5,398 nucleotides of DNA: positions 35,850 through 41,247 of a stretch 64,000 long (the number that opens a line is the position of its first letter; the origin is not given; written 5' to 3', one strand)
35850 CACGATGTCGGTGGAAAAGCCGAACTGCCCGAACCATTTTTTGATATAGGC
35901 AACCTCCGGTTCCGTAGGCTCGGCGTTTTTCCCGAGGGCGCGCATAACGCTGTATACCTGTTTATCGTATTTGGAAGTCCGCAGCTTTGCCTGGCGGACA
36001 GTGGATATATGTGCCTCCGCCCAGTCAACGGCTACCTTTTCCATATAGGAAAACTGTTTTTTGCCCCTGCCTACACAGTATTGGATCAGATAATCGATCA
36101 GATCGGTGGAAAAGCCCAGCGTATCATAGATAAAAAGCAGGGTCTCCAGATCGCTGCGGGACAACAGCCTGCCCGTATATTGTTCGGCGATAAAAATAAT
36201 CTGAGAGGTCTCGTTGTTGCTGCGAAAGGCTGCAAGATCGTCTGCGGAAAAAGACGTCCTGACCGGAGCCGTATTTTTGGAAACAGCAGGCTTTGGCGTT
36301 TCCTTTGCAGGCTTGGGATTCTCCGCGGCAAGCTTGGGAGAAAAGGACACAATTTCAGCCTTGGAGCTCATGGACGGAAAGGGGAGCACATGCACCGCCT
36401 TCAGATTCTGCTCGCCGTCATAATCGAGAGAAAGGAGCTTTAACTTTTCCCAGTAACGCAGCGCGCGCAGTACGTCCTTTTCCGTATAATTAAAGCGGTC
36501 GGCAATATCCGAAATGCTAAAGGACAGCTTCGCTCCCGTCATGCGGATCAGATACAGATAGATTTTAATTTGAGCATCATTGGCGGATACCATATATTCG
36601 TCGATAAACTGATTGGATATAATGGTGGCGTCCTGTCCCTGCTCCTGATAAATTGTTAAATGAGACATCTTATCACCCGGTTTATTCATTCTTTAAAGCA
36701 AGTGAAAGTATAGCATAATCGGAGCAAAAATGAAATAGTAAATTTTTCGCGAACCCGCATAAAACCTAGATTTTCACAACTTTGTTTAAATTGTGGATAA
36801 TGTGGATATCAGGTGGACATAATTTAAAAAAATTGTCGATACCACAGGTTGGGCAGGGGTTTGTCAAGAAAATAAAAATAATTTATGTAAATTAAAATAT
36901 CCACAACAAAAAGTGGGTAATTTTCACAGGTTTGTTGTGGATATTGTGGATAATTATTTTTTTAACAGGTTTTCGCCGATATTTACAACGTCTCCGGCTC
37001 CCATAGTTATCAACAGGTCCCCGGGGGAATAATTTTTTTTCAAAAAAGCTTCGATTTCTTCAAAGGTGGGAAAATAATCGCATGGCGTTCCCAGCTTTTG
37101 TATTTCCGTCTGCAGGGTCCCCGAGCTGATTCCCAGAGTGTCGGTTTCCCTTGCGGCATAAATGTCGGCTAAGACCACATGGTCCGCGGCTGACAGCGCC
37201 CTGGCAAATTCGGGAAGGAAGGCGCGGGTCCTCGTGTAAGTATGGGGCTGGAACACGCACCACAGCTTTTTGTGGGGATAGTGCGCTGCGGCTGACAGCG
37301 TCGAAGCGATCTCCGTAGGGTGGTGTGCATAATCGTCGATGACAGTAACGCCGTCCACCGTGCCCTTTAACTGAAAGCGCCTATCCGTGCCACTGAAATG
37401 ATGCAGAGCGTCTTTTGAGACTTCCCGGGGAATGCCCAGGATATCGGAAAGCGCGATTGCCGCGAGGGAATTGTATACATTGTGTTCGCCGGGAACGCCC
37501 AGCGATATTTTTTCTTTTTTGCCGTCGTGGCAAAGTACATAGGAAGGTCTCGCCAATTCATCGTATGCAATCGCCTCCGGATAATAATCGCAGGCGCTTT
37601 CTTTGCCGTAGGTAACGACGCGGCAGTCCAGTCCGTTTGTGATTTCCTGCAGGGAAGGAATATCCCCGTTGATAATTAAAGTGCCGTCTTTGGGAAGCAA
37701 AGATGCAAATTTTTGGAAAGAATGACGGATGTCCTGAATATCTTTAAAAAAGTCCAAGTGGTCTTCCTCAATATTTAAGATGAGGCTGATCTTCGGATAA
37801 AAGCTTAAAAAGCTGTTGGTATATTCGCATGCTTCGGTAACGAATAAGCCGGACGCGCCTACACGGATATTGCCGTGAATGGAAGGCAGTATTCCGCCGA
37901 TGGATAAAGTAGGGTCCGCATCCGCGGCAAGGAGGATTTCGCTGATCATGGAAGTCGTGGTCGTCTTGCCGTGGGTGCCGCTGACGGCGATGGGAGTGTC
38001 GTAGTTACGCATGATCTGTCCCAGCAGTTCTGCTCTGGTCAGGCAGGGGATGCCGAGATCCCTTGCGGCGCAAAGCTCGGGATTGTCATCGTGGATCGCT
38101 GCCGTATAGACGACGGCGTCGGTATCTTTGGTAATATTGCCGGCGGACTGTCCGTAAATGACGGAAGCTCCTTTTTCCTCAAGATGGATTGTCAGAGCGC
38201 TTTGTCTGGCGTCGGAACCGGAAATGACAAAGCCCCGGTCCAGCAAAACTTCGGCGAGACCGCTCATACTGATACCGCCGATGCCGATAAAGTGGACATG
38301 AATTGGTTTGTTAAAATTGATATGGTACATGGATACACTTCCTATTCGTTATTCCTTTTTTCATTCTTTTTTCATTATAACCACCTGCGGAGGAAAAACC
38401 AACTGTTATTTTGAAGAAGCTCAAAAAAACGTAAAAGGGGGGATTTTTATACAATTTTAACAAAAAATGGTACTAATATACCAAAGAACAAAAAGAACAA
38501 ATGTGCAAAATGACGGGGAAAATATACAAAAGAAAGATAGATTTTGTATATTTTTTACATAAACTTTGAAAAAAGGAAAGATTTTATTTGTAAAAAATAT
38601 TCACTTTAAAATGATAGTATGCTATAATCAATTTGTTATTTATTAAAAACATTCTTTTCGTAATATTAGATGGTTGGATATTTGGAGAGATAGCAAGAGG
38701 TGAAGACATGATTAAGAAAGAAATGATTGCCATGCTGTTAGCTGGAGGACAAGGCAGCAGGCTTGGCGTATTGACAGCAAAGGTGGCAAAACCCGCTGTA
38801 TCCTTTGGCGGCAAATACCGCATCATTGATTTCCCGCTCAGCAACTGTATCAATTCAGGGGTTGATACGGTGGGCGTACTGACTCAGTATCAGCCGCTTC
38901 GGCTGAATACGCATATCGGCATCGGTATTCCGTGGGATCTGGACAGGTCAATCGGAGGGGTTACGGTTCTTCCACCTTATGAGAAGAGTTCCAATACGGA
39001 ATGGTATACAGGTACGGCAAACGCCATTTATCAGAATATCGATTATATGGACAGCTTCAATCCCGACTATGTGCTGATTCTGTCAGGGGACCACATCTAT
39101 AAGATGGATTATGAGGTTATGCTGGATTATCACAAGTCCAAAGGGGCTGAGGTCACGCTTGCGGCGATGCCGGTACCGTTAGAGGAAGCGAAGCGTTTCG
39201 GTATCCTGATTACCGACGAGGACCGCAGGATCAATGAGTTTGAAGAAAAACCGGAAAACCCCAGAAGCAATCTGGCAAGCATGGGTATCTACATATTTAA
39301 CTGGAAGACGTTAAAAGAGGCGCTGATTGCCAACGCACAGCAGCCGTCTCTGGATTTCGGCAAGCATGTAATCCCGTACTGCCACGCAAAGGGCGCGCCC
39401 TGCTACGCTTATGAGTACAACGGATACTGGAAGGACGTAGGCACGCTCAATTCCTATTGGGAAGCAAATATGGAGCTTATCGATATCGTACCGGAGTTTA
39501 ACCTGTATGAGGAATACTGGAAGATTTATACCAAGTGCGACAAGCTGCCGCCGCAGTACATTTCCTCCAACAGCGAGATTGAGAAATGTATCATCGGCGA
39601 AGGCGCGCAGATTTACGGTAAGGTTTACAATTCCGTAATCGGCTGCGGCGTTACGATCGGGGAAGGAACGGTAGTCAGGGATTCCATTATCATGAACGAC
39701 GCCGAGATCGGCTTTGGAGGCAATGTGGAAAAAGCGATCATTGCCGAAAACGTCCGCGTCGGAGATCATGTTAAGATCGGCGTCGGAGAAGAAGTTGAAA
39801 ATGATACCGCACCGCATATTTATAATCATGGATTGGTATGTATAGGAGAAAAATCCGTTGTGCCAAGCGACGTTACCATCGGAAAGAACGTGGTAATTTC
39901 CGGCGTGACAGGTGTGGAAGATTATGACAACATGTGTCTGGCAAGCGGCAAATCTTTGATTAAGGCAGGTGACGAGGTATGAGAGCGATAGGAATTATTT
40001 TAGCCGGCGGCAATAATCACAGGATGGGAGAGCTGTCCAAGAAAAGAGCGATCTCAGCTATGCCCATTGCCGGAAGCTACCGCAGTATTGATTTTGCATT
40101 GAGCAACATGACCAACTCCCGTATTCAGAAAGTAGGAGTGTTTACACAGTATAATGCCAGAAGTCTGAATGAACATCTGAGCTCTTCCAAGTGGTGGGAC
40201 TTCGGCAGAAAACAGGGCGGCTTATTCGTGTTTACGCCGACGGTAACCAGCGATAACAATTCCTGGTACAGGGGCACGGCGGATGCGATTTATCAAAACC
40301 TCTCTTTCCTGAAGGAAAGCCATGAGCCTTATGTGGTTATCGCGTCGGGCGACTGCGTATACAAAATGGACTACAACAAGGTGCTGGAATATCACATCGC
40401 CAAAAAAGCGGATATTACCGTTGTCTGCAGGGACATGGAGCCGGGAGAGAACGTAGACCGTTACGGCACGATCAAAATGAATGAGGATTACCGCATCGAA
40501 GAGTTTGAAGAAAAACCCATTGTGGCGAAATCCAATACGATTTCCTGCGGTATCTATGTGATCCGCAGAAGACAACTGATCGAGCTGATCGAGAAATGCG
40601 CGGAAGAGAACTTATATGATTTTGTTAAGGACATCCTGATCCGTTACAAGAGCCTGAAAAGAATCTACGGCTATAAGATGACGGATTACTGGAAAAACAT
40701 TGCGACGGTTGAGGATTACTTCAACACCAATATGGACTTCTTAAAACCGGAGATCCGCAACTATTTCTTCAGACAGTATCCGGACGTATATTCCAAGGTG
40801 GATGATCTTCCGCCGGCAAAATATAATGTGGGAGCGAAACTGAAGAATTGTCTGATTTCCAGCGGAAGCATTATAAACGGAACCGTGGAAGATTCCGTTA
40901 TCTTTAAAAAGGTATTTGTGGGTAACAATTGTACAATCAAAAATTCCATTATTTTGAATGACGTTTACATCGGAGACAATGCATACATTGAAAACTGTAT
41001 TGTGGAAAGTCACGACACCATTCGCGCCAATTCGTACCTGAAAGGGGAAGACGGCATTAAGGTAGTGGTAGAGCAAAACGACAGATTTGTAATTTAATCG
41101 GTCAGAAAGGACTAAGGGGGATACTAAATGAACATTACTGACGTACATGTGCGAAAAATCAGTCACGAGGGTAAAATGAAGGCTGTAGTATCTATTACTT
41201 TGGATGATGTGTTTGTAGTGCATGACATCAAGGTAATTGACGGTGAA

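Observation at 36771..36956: DnaA-box cluster between murC and the dnaD-like/dnaI-like helicase-loader operon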

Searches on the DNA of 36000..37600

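Call 10: search_rna_families(source=window, start=36000, end=37600, threshold=evalue, max_evalue=1)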
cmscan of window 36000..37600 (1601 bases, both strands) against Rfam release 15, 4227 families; matches with E-value up to 1: 5.
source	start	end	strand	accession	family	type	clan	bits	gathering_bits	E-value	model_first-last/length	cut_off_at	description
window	36894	36946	+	RF02661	icaR_5p_UTR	Cis-reg;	-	25.6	88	0.17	1-75/75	no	icaR 5' UTR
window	37471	37537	-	RF03020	RT-17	Gene; sRNA;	-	23.7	40.4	0.1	1-95/95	no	RT-17 RNA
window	36884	36957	+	RF00885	MIR821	Gene; miRNA;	-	20.8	249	0.36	1-275/275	no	MIR821 microRNA precursor family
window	36833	37016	+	RF04128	MIR8562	Gene; miRNA;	-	20.8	211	0.45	1-242/242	no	MIR8562 microRNA precursor family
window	36896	36968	-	RF01494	rliD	Gene; antisense;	-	14.6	50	0.32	1-327/327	no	Listeria sRNA rliD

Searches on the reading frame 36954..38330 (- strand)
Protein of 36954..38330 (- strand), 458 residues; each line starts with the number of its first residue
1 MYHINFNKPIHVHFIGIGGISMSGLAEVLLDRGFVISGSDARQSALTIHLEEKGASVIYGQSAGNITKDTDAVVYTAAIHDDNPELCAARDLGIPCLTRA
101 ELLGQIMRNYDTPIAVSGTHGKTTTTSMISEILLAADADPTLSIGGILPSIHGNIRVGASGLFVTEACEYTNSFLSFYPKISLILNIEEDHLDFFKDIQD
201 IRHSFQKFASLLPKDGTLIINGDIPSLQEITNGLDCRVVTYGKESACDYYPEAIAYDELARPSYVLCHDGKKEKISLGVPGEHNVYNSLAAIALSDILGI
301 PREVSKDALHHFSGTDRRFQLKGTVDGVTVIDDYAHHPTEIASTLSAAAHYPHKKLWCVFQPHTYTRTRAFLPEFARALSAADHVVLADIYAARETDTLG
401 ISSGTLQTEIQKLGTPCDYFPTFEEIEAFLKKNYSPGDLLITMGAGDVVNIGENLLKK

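Call 6: search_protein_families(library=pfam, proteins=[window:36954-38330:-])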
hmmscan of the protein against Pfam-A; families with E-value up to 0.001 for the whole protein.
window:36954-38330:- (458 aa): 3 families
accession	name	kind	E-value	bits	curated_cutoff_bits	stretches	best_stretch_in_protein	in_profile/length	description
PF08245.18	Mur_ligase_M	-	1e-30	107.6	24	1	116-294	1-199/200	Mur ligase middle domain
PF01225.30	Mur_ligase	-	3.5e-27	95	21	1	11-110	1-94/95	Mur ligase family, catalytic domain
PF02875.26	Mur_ligase_C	-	3.2e-23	83.4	28.4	1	317-446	1-127/127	Mur ligase, glutamate ligase domain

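Call 7: search_protein_families(library=ncbifam, proteins=[window:36954-38330:-])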
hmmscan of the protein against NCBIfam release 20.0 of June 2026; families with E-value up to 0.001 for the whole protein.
window:36954-38330:- (458 aa): 26 families (the best 25 are shown)
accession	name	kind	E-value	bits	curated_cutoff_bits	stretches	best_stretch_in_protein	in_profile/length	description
TIGR01082.1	murC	equivalog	1.3e-138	462.9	335.1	1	11-455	1-448/449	UDP-N-acetylmuramate--L-alanine ligase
NF011171.0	PRK14573.1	equivalog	2.8e-91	306.6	1015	1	8-455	3-444/809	bifunctional UDP-N-acetylmuramate--L-alanine ligase/D-alanine--D-alanine ligase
TIGR01081.1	mpl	equivalog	5.4e-58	197.1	388.7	1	11-457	1-445/448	UDP-N-acetylmuramate:L-alanyl-gamma-D-glutamyl-meso-diaminopimelate ligase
TIGR01087.1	murD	equivalog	1.3e-35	123.3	211.95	1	12-354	2-341/441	UDP-N-acetylmuramoyl-L-alanine--D-glutamate ligase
NF053645.1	pMurC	equivalog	5.8e-34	117.6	560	2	14-245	3-247/492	pseudomurein biosynthesis peptide ligase pMurC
NF001126.0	PRK00139.1-4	equivalog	1.8e-30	105.9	373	1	182-360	197-374/486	UDP-N-acetylmuramoyl-L-alanyl-D-glutamate--2,6-diaminopimelate ligase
NF008896.0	PRK11929.1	equivalog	7.6e-27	93.5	1023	1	179-333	680-839/965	bifunctional UDP-N-acetylmuramoyl-L-alanyl-D-glutamate--2,6-diaminopimelate ligase MurE/UDP-N-acetylmuramoyl-tripeptide--D-alanyl-D-alanine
TIGR01143.1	murF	subfamily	2.3e-26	92.7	288.6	1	179-356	150-327/418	UDP-N-acetylmuramoyl-tripeptide--D-alanyl-D-alanine ligase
NF001124.0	PRK00139.1-2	equivalog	5.6e-22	78.1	476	1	185-360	205-383/500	UDP-N-acetylmuramoyl-L-alanyl-D-glutamate--2,6-diaminopimelate ligase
TIGR01085.1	murE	subfamily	2.3e-21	76.3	257.3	1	181-360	180-364/472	UDP-N-acetylmuramyl-tripeptide synthetase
NF053648.1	pMurE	equivalog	8.1e-21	74.3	600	1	178-360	189-360/464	pseudomurein biosynthesis peptide ligase pMurE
TIGR02068.2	cya_phycin_syn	equivalog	2.1e-15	55.8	850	1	181-412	567-814/862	cyanophycin synthetase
NF053646.1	pMurD1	equivalog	2.4e-14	52.9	610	2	180-350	186-350/465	pseudomurein biosynthesis peptide ligase pMurD1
NF001123.0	PRK00139.1-1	equivalog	1.2e-13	50.6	586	1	180-389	198-411/493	UDP-N-acetylmuramoyl-L-alanyl-D-glutamate--2,6-diaminopimelate ligase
NF053647.1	pMurD2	equivalog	2.7e-13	49.6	550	1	26-233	16-224/405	pseudomurein biosynthesis peptide ligase pMurD2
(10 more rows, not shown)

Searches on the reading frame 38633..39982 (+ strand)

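Call 6: search_protein_families(library=pfam, proteins=[window:38633-39982:+])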
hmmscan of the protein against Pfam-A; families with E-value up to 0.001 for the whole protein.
window:38633-39982:+ (449 aa): 8 families
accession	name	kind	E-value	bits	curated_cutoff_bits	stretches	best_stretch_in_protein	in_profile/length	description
PF00483.29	NTP_transferase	-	6e-64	216.4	21.2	1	33-282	2-242/245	Nucleotidyl transferase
PF25084.1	LbH_EIF2B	-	3.9e-12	46.6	54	1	312-385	14-90/105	EIF2B subunit epsilon LbH domain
PF25247.1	LbH_GLGC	-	1.1e-11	45.2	27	2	305-354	3-52/135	GLGC left-handed parallel beta-helix domain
PF24894.1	Hexapep_GlmU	-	1.2e-11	45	23.3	1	313-402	13-102/104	GlmU-like, C-terminal hexapeptide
PF00132.30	Hexapep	-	1.4e-07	31.3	27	0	333-362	1-31/36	Bacterial transferase hexapeptide (six repeats)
PF07959.18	Fucose_pyrophosphorylase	-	1.7e-05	24.4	34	0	115-207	36-134/418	Fucose pyrophosphorylase domain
PF12804.13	NTP_transf_3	-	7e-05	23.5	27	1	33-175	1-119/160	MobA-like NTP transferase domain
PF25087.1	GMPPB_C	-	0.0006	19.9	39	0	333-411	22-96/110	GMPPB C-terminal domain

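Call 7: search_protein_families(library=ncbifam, proteins=[window:38633-39982:+])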
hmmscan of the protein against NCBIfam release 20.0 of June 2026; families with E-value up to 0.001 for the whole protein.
window:38633-39982:+ (449 aa): 26 families (the best 25 are shown)
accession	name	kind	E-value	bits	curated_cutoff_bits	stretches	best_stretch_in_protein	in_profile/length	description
NF003670.0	PRK05293.1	equivalog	2e-173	576.7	470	1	28-412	2-377/382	glucose-1-phosphate adenylyltransferase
TIGR02091.1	glgC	equivalog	8.9e-138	459.3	424.9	1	31-383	1-363/364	glucose-1-phosphate adenylyltransferase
NF001947.0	PRK00725.1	subfamily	3.2e-116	388.6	470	1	26-407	12-417/426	glucose-1-phosphate adenylyltransferase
NF002023.0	PRK00844.1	subfamily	2.3e-108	362.6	458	1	28-409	4-407/408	glucose-1-phosphate adenylyltransferase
NF002772.0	PRK02862.1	equivalog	1.6e-100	336.9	537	2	29-209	2-181/429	glucose-1-phosphate adenylyltransferase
TIGR02092.1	glgD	equivalog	4.3e-65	220.2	236.6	1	30-383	2-355/370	glucose-1-phosphate adenylyltransferase subunit GlgD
NF052502.1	man1P_GTase_Rv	exception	1.3e-36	126.2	440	1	33-386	3-334/352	mannose-1-phosphate guanylyltransferase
TIGR03992.1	Arch_glmU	subfamily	3.7e-28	98.5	292.1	1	31-378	1-329/393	bifunctional sugar-1-phosphate nucleotidylyltransferase/acetyltransferase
TIGR01208.1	rmlA_long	equivalog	9.5e-23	80.6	320.25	1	33-378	2-333/353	glucose-1-phosphate thymidylyltransferase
NF041313.1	UDPGP_AglF_Halo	equivalog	3.1e-17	62.8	400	1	31-227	1-179/234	UTP--glucose-1-phosphate uridylyltransferase AglF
NF041173.1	Sug_nt_acttase_Thmprot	equivalog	2.4e-16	59.7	600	1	31-378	1-329/405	bifunctional sugar-1-phosphate nucleotidylyltransferase/acetyltransferase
NF010940.0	PRK14360.1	equivalog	1.3e-12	47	602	1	126-231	77-185/452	bifunctional UDP-N-acetylglucosamine diphosphorylase/glucosamine-1-phosphate N-acetyltransferase GlmU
NF010934.1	PRK14354.1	equivalog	1.4e-11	43.6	450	1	125-232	72-182/447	bifunctional UDP-N-acetylglucosamine diphosphorylase/glucosamine-1-phosphate N-acetyltransferase GlmU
TIGR01207.1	rmlA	equivalog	2.1e-11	43.4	360.65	1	34-278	3-232/286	glucose-1-phosphate thymidylyltransferase RfbA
TIGR02623.1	G1P_cyt_trans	equivalog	7.1e-11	42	300.25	1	145-273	120-236/255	glucose-1-phosphate cytidylyltransferase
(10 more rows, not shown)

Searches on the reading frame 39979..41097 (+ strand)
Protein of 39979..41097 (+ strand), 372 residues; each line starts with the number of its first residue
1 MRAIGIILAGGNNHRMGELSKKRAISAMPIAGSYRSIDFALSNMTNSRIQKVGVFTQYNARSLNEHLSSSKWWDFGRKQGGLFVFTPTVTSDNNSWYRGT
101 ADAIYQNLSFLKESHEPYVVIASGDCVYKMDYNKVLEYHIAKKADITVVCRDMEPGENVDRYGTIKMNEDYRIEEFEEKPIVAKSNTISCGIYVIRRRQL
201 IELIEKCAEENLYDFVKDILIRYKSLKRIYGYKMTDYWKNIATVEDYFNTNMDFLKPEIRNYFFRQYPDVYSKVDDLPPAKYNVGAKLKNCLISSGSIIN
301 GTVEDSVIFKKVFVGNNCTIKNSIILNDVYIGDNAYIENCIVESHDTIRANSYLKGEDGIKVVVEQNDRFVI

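Call 6: search_protein_families(library=pfam, proteins=[window:39979-41097:+])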
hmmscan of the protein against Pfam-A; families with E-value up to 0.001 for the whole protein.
window:39979-41097:+ (372 aa): 6 families
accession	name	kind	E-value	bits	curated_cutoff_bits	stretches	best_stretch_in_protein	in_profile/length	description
PF00483.29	NTP_transferase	-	4.7e-42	144.7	21.2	1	5-255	2-243/245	Nucleotidyl transferase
PF24894.1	Hexapep_GlmU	-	1.3e-13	51.4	23.3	1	286-351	14-80/104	GlmU-like, C-terminal hexapeptide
PF25084.1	LbH_EIF2B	-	3.6e-10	40.2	54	1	289-356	20-89/105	EIF2B subunit epsilon LbH domain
PF25247.1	LbH_GLGC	-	1.4e-07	32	27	1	277-326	3-52/135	GLGC left-handed parallel beta-helix domain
PF00132.30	Hexapep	-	9.4e-06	25.6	27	1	312-340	2-31/36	Bacterial transferase hexapeptide (six repeats)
PF12804.13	NTP_transf_3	-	1.3e-05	25.9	27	1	5-208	1-145/160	MobA-like NTP transferase domain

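Call 7: search_protein_families(library=ncbifam, proteins=[window:39979-41097:+])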
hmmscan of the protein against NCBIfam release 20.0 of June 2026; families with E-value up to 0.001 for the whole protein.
window:39979-41097:+ (372 aa): 23 families
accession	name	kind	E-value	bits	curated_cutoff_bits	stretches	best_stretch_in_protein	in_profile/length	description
NF003670.0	PRK05293.1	equivalog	8.8e-104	347.5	470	1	3-366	5-370/382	glucose-1-phosphate adenylyltransferase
TIGR02091.1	glgC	equivalog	2.9e-96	322.7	424.9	1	4-351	2-359/364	glucose-1-phosphate adenylyltransferase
TIGR02092.1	glgD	equivalog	1.4e-87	294.1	236.6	1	3-367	3-367/370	glucose-1-phosphate adenylyltransferase subunit GlgD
NF001947.0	PRK00725.1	subfamily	9e-81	271.8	470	1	3-350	17-389/426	glucose-1-phosphate adenylyltransferase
NF002023.0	PRK00844.1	subfamily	4.4e-75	253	458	1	3-352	7-379/408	glucose-1-phosphate adenylyltransferase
NF002772.0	PRK02862.1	equivalog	6.5e-68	229.4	537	2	2-181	3-180/429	glucose-1-phosphate adenylyltransferase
NF052502.1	man1P_GTase_Rv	exception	1.1e-28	100.1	440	1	6-362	4-336/352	mannose-1-phosphate guanylyltransferase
TIGR03992.1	Arch_glmU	subfamily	1e-22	80.6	292.1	1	5-354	3-316/393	bifunctional sugar-1-phosphate nucleotidylyltransferase/acetyltransferase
TIGR01208.1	rmlA_long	equivalog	9.4e-18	64.2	320.25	2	5-259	2-238/353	glucose-1-phosphate thymidylyltransferase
NF010934.1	PRK14354.1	equivalog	6.2e-13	48.1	450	1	98-361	73-335/447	bifunctional UDP-N-acetylglucosamine diphosphorylase/glucosamine-1-phosphate N-acetyltransferase GlmU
NF041173.1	Sug_nt_acttase_Thmprot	equivalog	6.9e-12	45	600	1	6-354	4-316/405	bifunctional sugar-1-phosphate nucleotidylyltransferase/acetyltransferase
TIGR01173.1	glmU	equivalog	2.5e-11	43.1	366.85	1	6-350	4-325/452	bifunctional UDP-N-acetylglucosamine diphosphorylase/glucosamine-1-phosphate N-acetyltransferase GlmU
NF049965.1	GlMnHpPGnyltfHddC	equivalog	1.2e-10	41.4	300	1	98-248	82-215/221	D-glycero-D-manno-heptose 1-phosphate guanosyltransferase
TIGR02623.1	G1P_cyt_trans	equivalog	7.5e-08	32.1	300.25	1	118-247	121-238/255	glucose-1-phosphate cytidylyltransferase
NF041313.1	UDPGP_AglF_Halo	equivalog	8.1e-08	32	400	1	98-247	82-227/234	UTP--glucose-1-phosphate uridylyltransferase AglF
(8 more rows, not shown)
